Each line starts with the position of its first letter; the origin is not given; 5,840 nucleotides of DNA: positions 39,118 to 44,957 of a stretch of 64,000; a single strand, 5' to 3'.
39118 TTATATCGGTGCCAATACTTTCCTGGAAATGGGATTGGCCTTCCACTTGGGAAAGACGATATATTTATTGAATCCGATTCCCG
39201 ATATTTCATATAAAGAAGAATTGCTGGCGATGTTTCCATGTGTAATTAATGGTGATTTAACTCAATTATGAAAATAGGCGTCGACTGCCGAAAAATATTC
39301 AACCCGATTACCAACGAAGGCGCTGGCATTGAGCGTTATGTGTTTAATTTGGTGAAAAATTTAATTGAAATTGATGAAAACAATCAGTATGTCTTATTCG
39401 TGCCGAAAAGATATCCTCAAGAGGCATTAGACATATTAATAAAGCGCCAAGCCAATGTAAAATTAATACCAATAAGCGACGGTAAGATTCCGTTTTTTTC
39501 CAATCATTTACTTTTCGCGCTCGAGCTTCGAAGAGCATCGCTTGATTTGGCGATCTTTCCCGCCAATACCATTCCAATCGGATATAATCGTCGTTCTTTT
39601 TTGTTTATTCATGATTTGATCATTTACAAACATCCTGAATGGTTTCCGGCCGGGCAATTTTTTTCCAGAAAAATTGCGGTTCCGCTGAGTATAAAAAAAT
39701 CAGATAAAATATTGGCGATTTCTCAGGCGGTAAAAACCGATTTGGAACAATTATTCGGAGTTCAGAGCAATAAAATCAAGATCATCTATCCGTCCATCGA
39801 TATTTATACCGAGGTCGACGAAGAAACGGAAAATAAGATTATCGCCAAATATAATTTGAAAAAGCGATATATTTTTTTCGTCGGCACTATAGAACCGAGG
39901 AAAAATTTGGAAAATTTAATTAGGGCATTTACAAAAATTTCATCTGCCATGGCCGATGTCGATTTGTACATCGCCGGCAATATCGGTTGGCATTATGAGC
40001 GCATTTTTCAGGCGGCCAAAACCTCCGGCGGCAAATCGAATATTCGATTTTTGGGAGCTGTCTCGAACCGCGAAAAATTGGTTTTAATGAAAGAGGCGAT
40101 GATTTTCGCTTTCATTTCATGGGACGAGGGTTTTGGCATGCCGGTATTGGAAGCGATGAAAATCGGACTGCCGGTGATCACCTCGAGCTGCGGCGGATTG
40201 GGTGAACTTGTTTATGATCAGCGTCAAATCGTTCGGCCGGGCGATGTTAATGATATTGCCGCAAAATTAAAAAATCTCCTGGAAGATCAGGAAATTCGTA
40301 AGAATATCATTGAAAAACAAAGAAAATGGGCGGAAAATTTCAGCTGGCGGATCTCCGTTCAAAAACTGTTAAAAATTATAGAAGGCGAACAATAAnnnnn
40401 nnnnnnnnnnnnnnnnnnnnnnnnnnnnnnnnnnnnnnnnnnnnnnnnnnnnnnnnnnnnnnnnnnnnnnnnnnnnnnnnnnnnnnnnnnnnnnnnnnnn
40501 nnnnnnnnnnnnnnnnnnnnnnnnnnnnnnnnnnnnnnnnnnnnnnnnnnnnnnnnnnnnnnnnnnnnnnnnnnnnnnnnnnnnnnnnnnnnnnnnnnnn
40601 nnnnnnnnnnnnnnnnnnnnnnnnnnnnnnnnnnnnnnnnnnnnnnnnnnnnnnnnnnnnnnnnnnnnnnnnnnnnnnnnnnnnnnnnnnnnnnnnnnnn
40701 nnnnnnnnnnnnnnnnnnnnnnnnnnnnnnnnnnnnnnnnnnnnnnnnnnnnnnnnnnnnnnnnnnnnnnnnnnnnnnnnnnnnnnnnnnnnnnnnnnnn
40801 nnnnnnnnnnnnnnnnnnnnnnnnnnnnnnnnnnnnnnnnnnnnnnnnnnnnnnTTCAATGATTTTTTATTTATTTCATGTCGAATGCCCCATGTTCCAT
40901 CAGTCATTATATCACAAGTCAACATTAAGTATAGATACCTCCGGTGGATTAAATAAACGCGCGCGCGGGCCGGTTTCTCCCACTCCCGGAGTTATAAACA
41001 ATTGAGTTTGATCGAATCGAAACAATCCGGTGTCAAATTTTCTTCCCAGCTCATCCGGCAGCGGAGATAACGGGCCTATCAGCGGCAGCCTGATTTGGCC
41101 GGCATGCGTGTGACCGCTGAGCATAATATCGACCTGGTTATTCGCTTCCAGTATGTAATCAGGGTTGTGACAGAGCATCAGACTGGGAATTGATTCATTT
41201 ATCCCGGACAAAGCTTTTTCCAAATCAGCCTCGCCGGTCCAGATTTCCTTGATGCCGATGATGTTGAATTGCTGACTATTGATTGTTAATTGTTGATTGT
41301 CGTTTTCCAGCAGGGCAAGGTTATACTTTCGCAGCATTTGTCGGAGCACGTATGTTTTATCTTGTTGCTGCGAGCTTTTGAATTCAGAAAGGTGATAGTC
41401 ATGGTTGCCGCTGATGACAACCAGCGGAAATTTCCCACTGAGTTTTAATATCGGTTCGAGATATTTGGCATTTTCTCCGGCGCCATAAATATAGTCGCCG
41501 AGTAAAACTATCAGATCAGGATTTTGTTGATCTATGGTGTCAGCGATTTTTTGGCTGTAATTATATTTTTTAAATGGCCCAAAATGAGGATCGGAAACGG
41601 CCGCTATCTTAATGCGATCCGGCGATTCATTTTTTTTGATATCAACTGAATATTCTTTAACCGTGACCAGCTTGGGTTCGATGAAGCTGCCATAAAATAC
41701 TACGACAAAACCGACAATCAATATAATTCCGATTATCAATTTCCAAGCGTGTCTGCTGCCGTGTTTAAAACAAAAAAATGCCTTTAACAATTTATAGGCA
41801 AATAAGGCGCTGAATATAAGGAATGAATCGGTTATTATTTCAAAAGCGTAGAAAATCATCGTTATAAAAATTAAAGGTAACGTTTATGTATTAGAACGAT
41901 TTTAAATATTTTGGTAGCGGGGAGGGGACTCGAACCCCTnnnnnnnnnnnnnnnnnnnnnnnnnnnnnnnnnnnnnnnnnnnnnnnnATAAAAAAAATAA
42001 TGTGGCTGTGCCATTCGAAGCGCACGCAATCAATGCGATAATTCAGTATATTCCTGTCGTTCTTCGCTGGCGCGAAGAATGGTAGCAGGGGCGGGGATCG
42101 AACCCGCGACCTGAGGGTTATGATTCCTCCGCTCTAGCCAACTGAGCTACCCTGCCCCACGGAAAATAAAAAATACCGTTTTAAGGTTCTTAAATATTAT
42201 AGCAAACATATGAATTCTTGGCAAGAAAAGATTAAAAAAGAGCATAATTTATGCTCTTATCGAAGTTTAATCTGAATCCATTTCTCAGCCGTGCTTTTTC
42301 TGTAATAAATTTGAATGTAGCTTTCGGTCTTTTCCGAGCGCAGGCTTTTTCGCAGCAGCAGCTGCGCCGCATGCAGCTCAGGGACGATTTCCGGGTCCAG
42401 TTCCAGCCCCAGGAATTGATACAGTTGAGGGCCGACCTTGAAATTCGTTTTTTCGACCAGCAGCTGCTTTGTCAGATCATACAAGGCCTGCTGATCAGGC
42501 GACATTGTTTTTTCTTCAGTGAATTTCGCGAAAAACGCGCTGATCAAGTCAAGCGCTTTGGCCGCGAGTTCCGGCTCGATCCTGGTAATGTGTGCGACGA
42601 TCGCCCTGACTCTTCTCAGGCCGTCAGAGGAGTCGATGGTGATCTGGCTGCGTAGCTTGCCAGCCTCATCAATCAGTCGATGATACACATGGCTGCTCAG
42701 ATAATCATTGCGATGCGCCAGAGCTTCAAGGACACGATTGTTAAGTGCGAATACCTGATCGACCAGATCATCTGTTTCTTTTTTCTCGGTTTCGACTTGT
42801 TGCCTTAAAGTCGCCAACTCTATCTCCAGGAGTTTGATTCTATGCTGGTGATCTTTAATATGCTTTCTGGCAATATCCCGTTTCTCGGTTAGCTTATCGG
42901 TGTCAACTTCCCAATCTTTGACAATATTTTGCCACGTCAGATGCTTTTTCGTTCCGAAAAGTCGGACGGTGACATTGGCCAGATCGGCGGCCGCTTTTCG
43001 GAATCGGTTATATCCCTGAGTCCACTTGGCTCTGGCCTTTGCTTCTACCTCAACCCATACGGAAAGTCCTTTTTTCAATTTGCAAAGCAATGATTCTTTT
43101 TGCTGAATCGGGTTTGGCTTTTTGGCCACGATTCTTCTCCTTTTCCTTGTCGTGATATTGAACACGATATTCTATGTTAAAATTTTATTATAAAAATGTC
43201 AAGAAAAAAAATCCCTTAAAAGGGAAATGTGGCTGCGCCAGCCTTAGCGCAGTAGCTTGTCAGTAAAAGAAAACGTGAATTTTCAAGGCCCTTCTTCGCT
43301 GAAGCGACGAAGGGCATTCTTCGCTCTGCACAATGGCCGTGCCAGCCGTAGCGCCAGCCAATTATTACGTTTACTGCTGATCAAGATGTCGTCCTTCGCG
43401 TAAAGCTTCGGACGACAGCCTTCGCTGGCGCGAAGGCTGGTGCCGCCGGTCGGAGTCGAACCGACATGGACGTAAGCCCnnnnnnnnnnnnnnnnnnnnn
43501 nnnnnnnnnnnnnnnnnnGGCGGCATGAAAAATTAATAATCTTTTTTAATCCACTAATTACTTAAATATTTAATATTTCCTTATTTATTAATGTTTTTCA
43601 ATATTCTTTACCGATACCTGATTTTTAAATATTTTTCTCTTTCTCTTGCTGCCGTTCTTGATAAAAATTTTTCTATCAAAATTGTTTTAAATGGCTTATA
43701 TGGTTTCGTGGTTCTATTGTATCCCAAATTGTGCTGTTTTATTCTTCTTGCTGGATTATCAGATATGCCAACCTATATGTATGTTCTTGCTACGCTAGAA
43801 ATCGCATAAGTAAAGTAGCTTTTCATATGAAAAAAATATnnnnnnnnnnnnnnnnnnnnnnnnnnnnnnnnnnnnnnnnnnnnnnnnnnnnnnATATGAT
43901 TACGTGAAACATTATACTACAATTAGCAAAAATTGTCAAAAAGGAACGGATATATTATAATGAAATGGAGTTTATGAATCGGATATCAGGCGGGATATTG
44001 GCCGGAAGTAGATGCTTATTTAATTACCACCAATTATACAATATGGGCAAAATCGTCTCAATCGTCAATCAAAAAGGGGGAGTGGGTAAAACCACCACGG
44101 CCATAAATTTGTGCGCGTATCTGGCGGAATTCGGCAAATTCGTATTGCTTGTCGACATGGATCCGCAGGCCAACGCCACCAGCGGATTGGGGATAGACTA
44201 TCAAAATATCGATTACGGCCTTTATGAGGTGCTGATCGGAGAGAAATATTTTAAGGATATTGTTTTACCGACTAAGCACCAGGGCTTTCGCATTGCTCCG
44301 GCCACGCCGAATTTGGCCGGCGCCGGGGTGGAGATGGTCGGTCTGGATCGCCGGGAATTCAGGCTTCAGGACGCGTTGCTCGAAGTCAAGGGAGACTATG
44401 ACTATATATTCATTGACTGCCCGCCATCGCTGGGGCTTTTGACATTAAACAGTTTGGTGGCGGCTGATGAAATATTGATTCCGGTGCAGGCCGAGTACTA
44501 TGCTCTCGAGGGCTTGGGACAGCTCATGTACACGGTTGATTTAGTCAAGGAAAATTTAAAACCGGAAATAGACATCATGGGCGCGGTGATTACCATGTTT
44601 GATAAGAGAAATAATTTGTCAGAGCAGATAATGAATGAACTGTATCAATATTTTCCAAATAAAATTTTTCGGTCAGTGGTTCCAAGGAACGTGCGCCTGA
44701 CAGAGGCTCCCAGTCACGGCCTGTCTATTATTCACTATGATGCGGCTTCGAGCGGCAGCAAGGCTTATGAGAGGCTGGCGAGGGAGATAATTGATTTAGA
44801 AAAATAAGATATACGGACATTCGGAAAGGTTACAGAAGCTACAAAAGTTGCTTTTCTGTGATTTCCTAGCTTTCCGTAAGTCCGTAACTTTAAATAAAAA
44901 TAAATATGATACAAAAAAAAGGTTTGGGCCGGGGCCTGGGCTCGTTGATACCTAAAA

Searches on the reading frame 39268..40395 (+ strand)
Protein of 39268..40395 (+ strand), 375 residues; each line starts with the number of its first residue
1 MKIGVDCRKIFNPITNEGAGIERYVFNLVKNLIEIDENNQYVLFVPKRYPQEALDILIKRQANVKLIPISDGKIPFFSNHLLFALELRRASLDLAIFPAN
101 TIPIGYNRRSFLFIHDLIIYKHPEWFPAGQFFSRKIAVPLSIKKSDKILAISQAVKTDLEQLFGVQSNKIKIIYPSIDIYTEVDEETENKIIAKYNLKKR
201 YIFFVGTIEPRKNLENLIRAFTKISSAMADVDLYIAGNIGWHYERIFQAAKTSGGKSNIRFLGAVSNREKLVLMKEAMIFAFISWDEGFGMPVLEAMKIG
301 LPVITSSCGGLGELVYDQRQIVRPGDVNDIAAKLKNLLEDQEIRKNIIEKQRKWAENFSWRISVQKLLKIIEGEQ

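Call 58: search_protein_families(library=pfam, proteins=[window:39268-40395:+], max_evalue=0.0001)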
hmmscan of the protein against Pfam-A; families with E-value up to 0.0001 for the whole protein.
window:39268-40395:+ (375 aa): 5 families
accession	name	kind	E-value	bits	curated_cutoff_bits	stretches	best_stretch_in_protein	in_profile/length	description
PF00534.26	Glycos_transf_1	-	2.9e-34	118.5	26.4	1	192-354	8-172/172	Glycosyl transferases group 1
PF13692.12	Glyco_trans_1_4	-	1.1e-26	94.2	27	1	200-340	2-142/142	Glycosyl transferases group 1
PF20706.3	GT4-conflict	-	2e-11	43.9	26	1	144-367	146-385/385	Family 4 Glycosyltransferase in conflict systems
PF13439.12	Glyco_transf_4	-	6.7e-11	42.9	28.5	1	20-179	3-168/170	Glycosyltransferase Family 4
PF13524.12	Glyco_trans_1_2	-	8.6e-07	29.4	25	1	226-362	10-137/144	Glycosyl transferase-like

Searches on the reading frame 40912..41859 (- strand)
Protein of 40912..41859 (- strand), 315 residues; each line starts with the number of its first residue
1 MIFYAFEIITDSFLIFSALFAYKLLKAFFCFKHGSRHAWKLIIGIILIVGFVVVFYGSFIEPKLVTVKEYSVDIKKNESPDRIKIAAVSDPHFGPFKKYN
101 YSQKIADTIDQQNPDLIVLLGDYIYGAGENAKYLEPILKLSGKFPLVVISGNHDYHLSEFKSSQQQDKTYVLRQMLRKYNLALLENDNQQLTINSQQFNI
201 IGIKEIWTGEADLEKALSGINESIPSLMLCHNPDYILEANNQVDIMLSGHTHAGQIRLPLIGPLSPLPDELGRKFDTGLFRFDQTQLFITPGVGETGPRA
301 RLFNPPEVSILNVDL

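Call 58: search_protein_families(library=pfam, proteins=[window:40912-41859:-], max_evalue=0.0001)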
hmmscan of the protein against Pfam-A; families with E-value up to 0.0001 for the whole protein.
window:40912-41859:- (315 aa): 2 families
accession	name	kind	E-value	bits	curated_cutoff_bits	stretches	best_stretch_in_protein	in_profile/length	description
PF00149.33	Metallophos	-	1.5e-15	58.6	21.5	1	83-253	1-190/191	Calcineurin-like phosphoesterase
PF12850.12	Metallophos_2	-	3.2e-10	40.7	27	1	84-255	2-120/154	Calcineurin-like phosphoesterase superfamily domain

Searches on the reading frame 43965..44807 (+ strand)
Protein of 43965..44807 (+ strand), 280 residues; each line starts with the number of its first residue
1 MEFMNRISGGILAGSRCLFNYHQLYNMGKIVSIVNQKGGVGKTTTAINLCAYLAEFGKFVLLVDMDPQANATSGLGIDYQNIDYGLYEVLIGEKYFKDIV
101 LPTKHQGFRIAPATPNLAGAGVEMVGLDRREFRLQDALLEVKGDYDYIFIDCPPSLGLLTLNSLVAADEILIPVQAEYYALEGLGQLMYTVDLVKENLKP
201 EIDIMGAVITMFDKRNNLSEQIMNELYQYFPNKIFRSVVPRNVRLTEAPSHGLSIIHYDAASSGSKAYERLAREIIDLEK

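Call 58: search_protein_families(library=pfam, proteins=[window:43965-44807:+], max_evalue=0.0001)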
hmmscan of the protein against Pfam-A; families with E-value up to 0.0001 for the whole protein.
window:43965-44807:+ (280 aa): 8 families
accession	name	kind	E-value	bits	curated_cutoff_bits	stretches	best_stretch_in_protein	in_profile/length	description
PF13614.12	AAA_31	-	2.9e-62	210.2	27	1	29-204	2-177/177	AAA domain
PF01656.29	CbiA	-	2.7e-29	102.1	25.4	1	31-254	1-124/125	CobQ/CobB/MinD/ParA nucleotide binding domain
PF00142.24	Fer4_NifH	-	6.8e-11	42.6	25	1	35-278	6-247/271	4Fe-4S iron sulfur cluster binding proteins, NifH/frxC family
PF10609.15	ParA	-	9.7e-09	35.4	27.1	1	28-66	3-41/246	NUBPL iron-transfer P-loop NTPase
PF09140.17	MipZ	-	1.7e-08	34.5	20.7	0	30-68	2-40/262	ATPase MipZ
PF06564.18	CBP_BcsQ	-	4.2e-07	30.2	21.3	1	30-271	3-229/234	Cellulose biosynthesis protein BcsQ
PF02374.21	ArsA_ATPase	-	9.1e-07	28.8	24.3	1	34-70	6-42/305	Anion-transporting ATPase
PF07015.17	VirC1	-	3e-05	23.9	24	0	30-67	3-40/231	VirC1 protein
